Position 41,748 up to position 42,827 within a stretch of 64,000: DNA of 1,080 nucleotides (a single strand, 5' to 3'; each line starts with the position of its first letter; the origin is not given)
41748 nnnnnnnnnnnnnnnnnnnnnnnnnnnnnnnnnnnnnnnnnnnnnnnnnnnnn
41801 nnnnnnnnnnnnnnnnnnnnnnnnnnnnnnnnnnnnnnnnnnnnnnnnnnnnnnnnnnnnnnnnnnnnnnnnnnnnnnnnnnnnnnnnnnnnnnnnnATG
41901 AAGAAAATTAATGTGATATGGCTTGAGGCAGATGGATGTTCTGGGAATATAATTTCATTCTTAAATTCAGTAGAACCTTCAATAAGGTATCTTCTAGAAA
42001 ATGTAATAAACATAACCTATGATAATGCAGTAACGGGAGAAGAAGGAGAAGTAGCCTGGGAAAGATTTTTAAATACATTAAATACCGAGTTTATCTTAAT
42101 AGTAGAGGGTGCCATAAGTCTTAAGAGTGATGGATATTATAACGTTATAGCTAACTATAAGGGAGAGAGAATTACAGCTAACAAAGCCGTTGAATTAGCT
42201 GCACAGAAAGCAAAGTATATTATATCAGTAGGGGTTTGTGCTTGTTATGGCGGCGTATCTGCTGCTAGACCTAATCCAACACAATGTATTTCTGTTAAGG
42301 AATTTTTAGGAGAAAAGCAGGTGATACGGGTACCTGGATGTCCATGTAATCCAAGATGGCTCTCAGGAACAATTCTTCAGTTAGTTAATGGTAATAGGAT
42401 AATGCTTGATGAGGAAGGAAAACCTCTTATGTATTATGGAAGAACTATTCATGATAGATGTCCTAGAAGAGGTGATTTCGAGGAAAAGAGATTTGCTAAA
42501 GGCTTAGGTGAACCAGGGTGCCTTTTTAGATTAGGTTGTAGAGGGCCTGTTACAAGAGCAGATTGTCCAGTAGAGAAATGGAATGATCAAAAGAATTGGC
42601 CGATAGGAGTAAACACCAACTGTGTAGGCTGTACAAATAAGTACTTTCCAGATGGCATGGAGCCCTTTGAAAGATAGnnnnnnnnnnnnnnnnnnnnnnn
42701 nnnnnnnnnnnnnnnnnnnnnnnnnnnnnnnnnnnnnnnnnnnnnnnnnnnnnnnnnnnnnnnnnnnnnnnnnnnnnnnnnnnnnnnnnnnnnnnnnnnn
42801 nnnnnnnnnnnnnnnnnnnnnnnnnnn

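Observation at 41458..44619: Compact cytoplasmic-type [NiFe]-hydrogenase cluster led by a cytochrome b5-like domain gene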

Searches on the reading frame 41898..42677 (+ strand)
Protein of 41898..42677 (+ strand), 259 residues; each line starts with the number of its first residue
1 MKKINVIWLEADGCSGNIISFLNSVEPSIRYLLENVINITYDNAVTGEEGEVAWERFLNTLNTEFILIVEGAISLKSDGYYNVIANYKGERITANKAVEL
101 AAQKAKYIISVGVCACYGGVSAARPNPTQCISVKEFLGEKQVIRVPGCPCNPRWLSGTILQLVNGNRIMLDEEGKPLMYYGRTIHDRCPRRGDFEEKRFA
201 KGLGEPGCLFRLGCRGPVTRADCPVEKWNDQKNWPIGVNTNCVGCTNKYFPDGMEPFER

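Call 3: search_protein_families(library=pfam, proteins=[window:41898-42677:+], max_evalue=0.01)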
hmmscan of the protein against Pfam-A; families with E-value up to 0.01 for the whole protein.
window:41898-42677:+ (259 aa): 2 families
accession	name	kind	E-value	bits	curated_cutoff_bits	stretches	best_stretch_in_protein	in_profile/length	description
PF14720.11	NiFe_hyd_SSU_C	-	1e-29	103.2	27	1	180-257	1-79/80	NiFe/NiFeSe hydrogenase small subunit C-terminal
PF01058.29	Oxidored_q6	-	8e-26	90.7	27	1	14-162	1-128/128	NADH ubiquinone oxidoreductase, 20 Kd subunit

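Call 4: search_protein_families(library=ncbifam, proteins=[window:41898-42677:+], max_evalue=0.01)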
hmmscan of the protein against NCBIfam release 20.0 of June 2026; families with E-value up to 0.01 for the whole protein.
window:41898-42677:+ (259 aa): 8 families
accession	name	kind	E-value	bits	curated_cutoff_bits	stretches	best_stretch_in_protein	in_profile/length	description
NF045520.1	H2_NiFeSe_small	exception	4e-70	236.7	470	1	2-257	38-311/314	NiFeSe hydrogenase small subunit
TIGR00391.1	hydA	subfamily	1e-62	212.4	179.5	1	2-258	49-309/365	hydrogenase small subunit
NF007779.0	PRK10468.1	equivalog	1.8e-49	168.7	659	1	4-248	49-298/372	hydrogenase 2 small subunit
TIGR03294.1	FrhG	equivalog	2e-05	24.4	245.5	1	4-171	2-149/228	coenzyme F420 hydrogenase subunit gamma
NF045875.1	F420_non_VhuG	exception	0.00028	20.2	450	0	144-226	145-225/286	F420-non-reducing hydrogenase subunit VhuG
TIGR01957.1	nuoB_fam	subfamily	0.0013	18.6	142.7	1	104-163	84-139/145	NADH-quinone oxidoreductase subunit B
NF005012.1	PRK06411.1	subfamily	0.0019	17.8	116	1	103-163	99-155/166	NADH-quinone oxidoreductase subunit NuoB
NF011393.0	PRK14818.1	equivalog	0.0059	16.2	255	1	103-163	96-152/173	NADH dehydrogenase subunit B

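Call 11: search_solved_structures(query=window:41898-42677:+, max_evalue=0.00001, show_alignments=2)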
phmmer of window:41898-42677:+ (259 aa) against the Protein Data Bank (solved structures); distinct sequences matched with E-value up to 0.00001: 43.
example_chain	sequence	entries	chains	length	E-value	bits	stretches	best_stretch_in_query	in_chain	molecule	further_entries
4kl8_S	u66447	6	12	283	3e-54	187.2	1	2-257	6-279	Periplasmic [NiFeSe] hydrogenase small subunit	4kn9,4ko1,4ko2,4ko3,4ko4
1cc1_S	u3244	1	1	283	6.9e-54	186.1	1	2-257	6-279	HYDROGENASE (SMALL SUBUNIT)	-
1frv_A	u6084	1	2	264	1.9e-50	174.7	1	2-257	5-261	HYDROGENASE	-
3ze6_A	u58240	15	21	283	2.2e-50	174.6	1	6-257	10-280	PERIPLASMIC [NIFESE] HYDROGENASE, SMALL SUBUNIT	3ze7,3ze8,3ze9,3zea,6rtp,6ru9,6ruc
1e3d_A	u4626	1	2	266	3e-50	174.1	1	5-257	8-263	[NiFe] hydrogenase small subunit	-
2wpn_A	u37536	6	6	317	3.5e-50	173.9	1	6-257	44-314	PERIPLASMIC [NIFESE] HYDROGENASE, SMALL SUBUNIT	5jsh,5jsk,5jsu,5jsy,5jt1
1yq9_A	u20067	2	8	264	3.7e-50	173.8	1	2-257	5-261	Periplasmic [NiFe] hydrogenase small subunit | PERIPLASMIC HYDROGENASE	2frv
1yqw_A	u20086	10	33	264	1.5e-47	165.3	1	5-257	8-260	Periplasmic [NiFe] hydrogenase small subunit | HYDROGENASE (NIFE) SMALL SUBUNIT HYDA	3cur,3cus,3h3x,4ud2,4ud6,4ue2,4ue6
4upe_A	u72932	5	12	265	1.5e-47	165.2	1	5-257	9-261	NIFE-HYDROGENASE SMALL SUBUNIT | HYDROGENASE (NIFE) SMALL SUBUNIT HYDA | PERIPLASMIC [NIFE] HYDROGENASE SMALL SUBUNIT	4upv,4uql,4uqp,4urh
4ucq_A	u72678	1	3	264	1.9e-47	164.9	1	5-257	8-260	HYDROGENASE (NIFE) SMALL SUBUNIT HYDA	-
4ucx_A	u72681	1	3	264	2.2e-47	164.7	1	5-257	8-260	HYDROGENASE (NIFE) SMALL SUBUNIT HYDA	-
4ucw_A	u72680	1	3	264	4e-47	163.9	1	5-257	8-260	HYDROGENASE (NIFE) SMALL SUBUNIT HYDA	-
1yrq_A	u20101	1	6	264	7.4e-47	163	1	5-257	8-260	Periplasmic [NiFe] hydrogenase small subunit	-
3myr_A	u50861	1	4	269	1.8e-46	161.7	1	3-253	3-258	Hydrogenase (NiFe) small subunit HydA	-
1frf_S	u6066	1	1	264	1.9e-46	161.7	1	5-257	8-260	[NI-FE] HYDROGENASE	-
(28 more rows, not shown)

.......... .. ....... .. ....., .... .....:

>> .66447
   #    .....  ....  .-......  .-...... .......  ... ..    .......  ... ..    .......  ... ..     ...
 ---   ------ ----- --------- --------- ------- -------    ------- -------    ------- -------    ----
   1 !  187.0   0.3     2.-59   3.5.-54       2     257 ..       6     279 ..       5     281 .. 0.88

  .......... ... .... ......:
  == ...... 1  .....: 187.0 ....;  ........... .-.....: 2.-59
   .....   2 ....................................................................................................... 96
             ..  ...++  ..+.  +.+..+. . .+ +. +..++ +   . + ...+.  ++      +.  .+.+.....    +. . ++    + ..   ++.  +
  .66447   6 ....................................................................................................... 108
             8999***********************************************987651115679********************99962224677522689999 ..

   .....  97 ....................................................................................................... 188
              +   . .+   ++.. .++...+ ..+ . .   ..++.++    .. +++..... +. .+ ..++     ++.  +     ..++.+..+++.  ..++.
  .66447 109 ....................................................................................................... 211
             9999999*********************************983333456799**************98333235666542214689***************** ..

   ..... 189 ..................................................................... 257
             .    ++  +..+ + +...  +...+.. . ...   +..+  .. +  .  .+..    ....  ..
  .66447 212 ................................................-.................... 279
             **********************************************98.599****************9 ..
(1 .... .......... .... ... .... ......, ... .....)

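Call 57: find_homologous_proteins(query=window:41898-42677:+)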
Query window:41898-42677:+ (259 aa): 1101 proteins with E <= 0.001 among 1463 candidates; the best 120 are listed.
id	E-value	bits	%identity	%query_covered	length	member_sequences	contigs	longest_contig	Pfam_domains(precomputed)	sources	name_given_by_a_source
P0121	5.8e-160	549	88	100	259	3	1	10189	PF01058.30,PF14720.12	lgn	-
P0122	5.1e-125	434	69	100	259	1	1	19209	PF01058.30,PF14720.12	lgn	-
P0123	3.1e-118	412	65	100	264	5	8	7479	PF01058.30,PF14720.12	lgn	-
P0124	3.1e-109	382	61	99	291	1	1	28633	PF01058.30,PF14720.12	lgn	-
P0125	3.7e-109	382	61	99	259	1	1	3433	PF01058.30,PF14720.12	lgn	-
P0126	3.1e-108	379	60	100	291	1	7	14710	PF01058.30,PF14720.12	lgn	-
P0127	8.2e-108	378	58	99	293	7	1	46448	PF01058.30,PF14720.12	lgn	-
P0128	8.4e-108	378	60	100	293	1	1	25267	PF01058.30,PF14720.12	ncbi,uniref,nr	ncbi:hydrogenase small subunit [Clostridium ljungdahlii]|uniref:Periplasmic [NiFeSe] hydrogenase sma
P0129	1.4e-107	377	59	99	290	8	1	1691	PF01058.30,PF14720.12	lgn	-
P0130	2.7e-107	376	60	100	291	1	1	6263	PF01058.30,PF14720.12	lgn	-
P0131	3.1e-107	376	59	100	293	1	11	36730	PF01058.30,PF14720.12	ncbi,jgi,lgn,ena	jgi:hydrogenase small subunit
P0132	6.6e-107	375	59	100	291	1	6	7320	PF01058.30,PF14720.12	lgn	-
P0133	8.0e-107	375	58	99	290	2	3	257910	PF01058.30,PF14720.12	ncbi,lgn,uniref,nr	ncbi:hydrogenase small subunit [Clostridium aciditolerans]|uniref:Hydrogenase small subunit n=1 Tax=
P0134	1.0e-106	374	60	100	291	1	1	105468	PF01058.30,PF14720.12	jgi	jgi:hydrogenase small subunit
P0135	1.1e-106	374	59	100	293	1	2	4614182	PF01058.30,PF14720.12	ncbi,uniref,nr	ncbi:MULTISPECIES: hydrogenase small subunit [Clostridium]|uniref:Periplasmic [NiFeSe] hydrogenase s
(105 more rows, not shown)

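Call 60: find_encoding_contigs(protein=P0122, flank=7000, max_places=2)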
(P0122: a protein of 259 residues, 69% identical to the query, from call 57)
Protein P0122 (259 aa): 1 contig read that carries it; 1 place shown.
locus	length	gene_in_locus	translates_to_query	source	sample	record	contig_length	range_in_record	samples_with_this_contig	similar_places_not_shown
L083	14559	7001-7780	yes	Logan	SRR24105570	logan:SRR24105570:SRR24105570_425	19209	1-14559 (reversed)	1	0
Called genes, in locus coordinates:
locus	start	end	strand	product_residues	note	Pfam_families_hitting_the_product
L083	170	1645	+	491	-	PF02789:Peptidase_M17_N, PF00883:Peptidase_M17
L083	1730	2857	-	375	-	-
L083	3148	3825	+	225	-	PF04542:Sigma70_r2 (weak)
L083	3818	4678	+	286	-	PF12791:RsgI_N, PF23750:RsgI_M (weak)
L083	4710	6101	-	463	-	PF01336:tRNA_anti-codon, PF00152:tRNA-synt_2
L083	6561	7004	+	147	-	PF00173:Cyt-b5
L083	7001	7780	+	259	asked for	PF01058:Oxidored_q6, PF14720:NiFe_hyd_SSU_C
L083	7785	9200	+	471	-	PF00374:NiFeSe_Hases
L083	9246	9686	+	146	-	PF01750:HycI (weak)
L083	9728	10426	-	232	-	PF00149:Metallophos, PF12850:Metallophos_2, PF14582:Metallophos_3 (faint)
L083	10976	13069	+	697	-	PF12437:GSIII_N, PF00120:Gln-synt_C, PF18318:Gln-synt_C-ter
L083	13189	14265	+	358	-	PF01321:Creatinase_N, PF00557:Peptidase_M24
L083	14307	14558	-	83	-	?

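Call 61: find_encoding_contigs(protein=P0123, flank=7000, max_places=2)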
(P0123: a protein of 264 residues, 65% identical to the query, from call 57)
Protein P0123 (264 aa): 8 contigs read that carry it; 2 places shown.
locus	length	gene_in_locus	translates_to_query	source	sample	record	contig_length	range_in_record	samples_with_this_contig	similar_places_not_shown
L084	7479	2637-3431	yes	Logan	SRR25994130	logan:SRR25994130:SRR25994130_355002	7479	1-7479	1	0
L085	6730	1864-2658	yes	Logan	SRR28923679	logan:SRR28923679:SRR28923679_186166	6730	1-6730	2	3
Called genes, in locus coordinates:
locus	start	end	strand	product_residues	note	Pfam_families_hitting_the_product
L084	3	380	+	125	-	?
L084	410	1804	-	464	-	PF01336:tRNA_anti-codon, PF00152:tRNA-synt_2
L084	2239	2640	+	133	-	PF00173:Cyt-b5 (weak)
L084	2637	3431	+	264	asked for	PF01058:Oxidored_q6, PF14720:NiFe_hyd_SSU_C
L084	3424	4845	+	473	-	PF00374:NiFeSe_Hases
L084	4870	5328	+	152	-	PF01750:HycI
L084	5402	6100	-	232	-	PF00149:Metallophos, PF12850:Metallophos_2, PF14582:Metallophos_3 (faint)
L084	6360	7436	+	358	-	PF01321:Creatinase_N, PF00557:Peptidase_M24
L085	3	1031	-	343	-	?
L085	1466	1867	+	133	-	PF00173:Cyt-b5 (weak)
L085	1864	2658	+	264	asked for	PF01058:Oxidored_q6, PF14720:NiFe_hyd_SSU_C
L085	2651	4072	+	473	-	PF00374:NiFeSe_Hases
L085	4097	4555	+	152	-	PF01750:HycI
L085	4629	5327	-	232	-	PF00149:Metallophos, PF12850:Metallophos_2, PF14582:Metallophos_3 (faint)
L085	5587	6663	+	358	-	PF01321:Creatinase_N, PF00557:Peptidase_M24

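Call 62: find_encoding_contigs(protein=P0135, flank=9000, max_places=2)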
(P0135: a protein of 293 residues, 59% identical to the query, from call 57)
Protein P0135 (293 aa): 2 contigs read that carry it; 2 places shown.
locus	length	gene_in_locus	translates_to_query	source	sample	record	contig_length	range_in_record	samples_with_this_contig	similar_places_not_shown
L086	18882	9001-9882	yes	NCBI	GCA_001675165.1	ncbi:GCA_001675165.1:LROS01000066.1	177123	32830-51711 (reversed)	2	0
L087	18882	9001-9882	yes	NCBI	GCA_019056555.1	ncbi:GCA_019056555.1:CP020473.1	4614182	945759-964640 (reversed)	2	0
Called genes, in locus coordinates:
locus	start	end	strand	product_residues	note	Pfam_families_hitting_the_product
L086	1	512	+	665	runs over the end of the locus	PF00724:Oxidored_FMN, PF01262:AlaDh_PNT_C (faint), PF13738:Pyr_redox_3 (faint), PF01134:GIDA (weak), PF07992:Pyr_redox_2, PF12831:FAD_oxidored (weak), PF13450:NAD_binding_8 (weak), PF00070:Pyr_redox, +2 more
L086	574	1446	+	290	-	PF01261:AP_endonuc_2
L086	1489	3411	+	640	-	PF00724:Oxidored_FMN, PF01266:DAO (weak), PF07992:Pyr_redox_2, PF12831:FAD_oxidored, PF13450:NAD_binding_8, PF13738:Pyr_redox_3, PF00070:Pyr_redox, PF13450:NAD_binding_8 (weak), +6 more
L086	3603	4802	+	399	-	PF07690:MFS_1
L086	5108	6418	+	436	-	PF07690:MFS_1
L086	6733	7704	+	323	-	PF02129:Peptidase_S15 (faint), PF00135:COesterase, PF20434:BD-FAE, PF07859:Abhydrolase_3, PF00326:Peptidase_S9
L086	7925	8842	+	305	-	PF00135:COesterase, PF20434:BD-FAE, PF07859:Abhydrolase_3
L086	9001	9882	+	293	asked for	PF01058:Oxidored_q6, PF14720:NiFe_hyd_SSU_C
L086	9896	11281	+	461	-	PF00374:NiFeSe_Hases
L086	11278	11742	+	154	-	-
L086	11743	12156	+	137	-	PF00173:Cyt-b5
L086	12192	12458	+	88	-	-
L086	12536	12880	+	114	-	PF04456:DUF503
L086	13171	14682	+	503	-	PF04122:CW_binding_2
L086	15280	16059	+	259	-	PF02361:CbiQ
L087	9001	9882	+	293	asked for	PF01058:Oxidored_q6, PF14720:NiFe_hyd_SSU_C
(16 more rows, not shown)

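Call 63: find_related_loci(query=A2, collection=metagenome_contigs, flank=6000)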
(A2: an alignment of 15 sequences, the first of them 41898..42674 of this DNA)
Query A2 (259 aa) in metagenome_contigs; peptide patterns used: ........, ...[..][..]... (x = any residue, [..] = any of these).
409 stretches matched a pattern; 189 encode a relative of the query (tblastn E <= 1e-3); the best 80 are kept; 80 distinct loci.
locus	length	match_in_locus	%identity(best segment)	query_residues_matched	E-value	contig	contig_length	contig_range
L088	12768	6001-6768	60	3-259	6e-109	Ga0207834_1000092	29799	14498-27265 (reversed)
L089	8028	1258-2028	59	2-259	2e-108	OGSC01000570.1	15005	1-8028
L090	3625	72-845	59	1-259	3e-110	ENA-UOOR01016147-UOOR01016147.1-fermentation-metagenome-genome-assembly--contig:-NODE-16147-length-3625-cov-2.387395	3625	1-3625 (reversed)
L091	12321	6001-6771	58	2-259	3e-106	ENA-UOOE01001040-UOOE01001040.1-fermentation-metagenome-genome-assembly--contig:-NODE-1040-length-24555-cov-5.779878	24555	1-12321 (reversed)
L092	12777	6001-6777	58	1-259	2e-106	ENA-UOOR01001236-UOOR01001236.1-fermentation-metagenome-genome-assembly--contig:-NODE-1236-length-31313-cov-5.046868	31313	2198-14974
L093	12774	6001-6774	58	1-259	4e-106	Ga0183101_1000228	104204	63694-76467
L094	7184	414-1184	58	2-259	3e-105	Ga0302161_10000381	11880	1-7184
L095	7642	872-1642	58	2-259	3e-105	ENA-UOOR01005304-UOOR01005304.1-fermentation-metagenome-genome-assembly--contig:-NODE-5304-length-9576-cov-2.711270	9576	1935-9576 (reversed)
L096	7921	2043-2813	58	2-259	2e-105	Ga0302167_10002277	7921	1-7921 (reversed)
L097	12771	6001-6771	58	2-259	4e-105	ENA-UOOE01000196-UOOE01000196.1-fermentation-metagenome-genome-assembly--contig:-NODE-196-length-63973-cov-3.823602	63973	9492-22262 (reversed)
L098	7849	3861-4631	58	2-259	3e-105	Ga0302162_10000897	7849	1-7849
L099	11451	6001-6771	58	2-259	6e-105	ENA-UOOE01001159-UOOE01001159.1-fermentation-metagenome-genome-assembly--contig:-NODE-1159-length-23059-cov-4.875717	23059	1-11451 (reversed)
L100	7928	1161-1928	56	3-259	6e-105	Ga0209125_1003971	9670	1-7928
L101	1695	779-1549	58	2-259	7e-112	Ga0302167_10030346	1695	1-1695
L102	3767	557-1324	58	1-257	1e-105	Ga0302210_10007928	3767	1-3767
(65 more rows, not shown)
